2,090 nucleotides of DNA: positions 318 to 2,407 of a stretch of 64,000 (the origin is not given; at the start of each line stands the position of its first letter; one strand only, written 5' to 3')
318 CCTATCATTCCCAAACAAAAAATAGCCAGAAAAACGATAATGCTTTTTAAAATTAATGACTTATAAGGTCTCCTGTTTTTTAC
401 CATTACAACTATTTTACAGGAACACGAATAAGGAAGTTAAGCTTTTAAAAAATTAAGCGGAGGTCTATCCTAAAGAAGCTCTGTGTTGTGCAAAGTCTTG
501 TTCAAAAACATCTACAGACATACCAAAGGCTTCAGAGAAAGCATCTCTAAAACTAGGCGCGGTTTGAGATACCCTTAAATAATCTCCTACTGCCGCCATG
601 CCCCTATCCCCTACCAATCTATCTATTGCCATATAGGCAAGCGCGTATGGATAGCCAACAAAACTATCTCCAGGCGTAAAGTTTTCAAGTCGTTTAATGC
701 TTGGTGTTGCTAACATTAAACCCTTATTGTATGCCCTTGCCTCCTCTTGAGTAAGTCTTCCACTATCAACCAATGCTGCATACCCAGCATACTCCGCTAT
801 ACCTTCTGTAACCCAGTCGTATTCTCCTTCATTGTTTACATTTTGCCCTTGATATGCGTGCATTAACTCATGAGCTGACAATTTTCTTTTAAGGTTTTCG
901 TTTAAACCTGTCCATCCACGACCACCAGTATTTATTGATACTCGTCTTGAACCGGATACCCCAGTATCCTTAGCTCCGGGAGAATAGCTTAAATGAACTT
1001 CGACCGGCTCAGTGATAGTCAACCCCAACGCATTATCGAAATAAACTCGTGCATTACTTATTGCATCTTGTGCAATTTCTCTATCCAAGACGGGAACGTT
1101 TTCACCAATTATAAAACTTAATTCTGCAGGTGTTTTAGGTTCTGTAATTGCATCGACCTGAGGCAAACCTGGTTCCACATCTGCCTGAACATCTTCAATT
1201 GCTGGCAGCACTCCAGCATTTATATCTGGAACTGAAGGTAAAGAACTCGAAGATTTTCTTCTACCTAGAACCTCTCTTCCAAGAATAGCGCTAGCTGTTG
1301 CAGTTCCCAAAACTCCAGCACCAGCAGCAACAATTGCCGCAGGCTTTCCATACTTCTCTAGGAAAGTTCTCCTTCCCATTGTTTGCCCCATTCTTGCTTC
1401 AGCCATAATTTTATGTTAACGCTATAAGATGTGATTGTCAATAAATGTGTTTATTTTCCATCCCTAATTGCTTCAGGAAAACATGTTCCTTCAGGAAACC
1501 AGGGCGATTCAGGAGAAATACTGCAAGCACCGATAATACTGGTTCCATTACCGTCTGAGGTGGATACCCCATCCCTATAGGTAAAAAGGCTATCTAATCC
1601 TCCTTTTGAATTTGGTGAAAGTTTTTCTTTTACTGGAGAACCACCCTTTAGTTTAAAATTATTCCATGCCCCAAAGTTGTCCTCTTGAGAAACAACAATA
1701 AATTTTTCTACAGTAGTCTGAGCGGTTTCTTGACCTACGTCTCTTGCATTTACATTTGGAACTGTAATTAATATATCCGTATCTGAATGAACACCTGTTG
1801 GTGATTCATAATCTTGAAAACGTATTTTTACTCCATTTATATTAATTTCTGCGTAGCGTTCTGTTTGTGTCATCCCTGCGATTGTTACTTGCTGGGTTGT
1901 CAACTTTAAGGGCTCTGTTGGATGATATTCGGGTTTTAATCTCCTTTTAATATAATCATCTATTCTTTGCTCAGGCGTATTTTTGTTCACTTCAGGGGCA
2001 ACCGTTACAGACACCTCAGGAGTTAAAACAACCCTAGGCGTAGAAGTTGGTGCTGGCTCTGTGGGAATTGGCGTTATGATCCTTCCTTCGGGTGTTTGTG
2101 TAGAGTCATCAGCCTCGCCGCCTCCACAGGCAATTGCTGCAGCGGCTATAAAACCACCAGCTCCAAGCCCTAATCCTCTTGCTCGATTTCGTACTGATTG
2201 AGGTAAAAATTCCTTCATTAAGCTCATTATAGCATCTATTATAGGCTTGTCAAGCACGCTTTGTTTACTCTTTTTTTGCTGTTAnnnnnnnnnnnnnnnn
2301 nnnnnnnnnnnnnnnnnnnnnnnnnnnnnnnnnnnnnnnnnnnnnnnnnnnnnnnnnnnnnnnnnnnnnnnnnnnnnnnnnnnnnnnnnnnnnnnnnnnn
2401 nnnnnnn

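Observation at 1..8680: Tandem array of at least five divergent Cys-rich, membrane-anchored paralogs with duplicated HxxGH motifs, embedded in an all-secreted locus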

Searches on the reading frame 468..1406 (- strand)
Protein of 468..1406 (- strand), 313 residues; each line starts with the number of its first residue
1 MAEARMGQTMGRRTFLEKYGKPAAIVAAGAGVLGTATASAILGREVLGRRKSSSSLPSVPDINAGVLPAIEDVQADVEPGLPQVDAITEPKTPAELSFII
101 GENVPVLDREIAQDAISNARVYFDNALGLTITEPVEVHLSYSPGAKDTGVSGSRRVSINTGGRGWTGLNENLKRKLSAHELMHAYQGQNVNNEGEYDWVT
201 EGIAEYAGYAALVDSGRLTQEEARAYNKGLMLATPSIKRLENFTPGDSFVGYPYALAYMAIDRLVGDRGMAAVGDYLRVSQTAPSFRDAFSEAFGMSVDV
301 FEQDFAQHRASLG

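Call 4: search_protein_families(library=pfam, proteins=[window:468-1406:-], max_evalue=1)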
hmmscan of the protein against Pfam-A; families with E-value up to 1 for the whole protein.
window:468-1406:- (313 aa): 3 families
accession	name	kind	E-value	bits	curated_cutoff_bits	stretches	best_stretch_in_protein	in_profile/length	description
PF05299.18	Peptidase_M61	-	0.0016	19.3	22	1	176-225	5-66/118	M61 glycyl aminopeptidase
PF01433.26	Peptidase_M1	-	0.17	11.9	27.7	1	175-212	69-107/218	Peptidase family M1 domain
PF18894.6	PhageMetallopep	-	0.23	12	23.7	1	163-210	72-119/134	Putative phage metallopeptidase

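Call 21: search_protein_families(library=ncbifam, proteins=[window:468-1406:-], max_evalue=0.1)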
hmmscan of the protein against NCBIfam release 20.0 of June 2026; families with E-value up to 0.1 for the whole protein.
window:468-1406:- (313 aa): 1 family
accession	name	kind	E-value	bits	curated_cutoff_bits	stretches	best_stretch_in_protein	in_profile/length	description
NF033876.2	flagella_HExxH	equivalog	1.4e-06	28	205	1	178-309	134-263/384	flagellinolysin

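Call 34: find_encoding_contigs(protein=window:468-1406:-, flank=10000, max_places=3)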
Protein window:468-1406:- (313 aa): no gene with exactly this product is on record in the collection.

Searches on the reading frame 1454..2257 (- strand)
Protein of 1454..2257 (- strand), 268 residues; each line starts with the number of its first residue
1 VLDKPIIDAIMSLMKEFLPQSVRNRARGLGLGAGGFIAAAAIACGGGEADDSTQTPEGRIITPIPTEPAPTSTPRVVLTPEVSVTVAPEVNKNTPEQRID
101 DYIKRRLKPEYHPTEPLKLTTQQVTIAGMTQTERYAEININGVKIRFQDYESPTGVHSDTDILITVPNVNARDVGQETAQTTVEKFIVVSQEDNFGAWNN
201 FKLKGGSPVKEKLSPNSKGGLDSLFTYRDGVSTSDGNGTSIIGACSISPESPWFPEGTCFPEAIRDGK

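Call 4: search_protein_families(library=pfam, proteins=[window:1454-2257:-], max_evalue=1)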
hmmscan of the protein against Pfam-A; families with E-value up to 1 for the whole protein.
window:1454-2257:- (268 aa): 0 families

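Call 21: search_protein_families(library=ncbifam, proteins=[window:1454-2257:-], max_evalue=0.1)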
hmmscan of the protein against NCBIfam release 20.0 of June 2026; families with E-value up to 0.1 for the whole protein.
window:1454-2257:- (268 aa): 1 family
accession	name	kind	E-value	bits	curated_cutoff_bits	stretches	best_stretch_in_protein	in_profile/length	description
NF058595.1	invert_tail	domain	0.067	13.5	37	0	20-58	48-89/113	lipo-invert putative C-terminal anchoring domain-containing protein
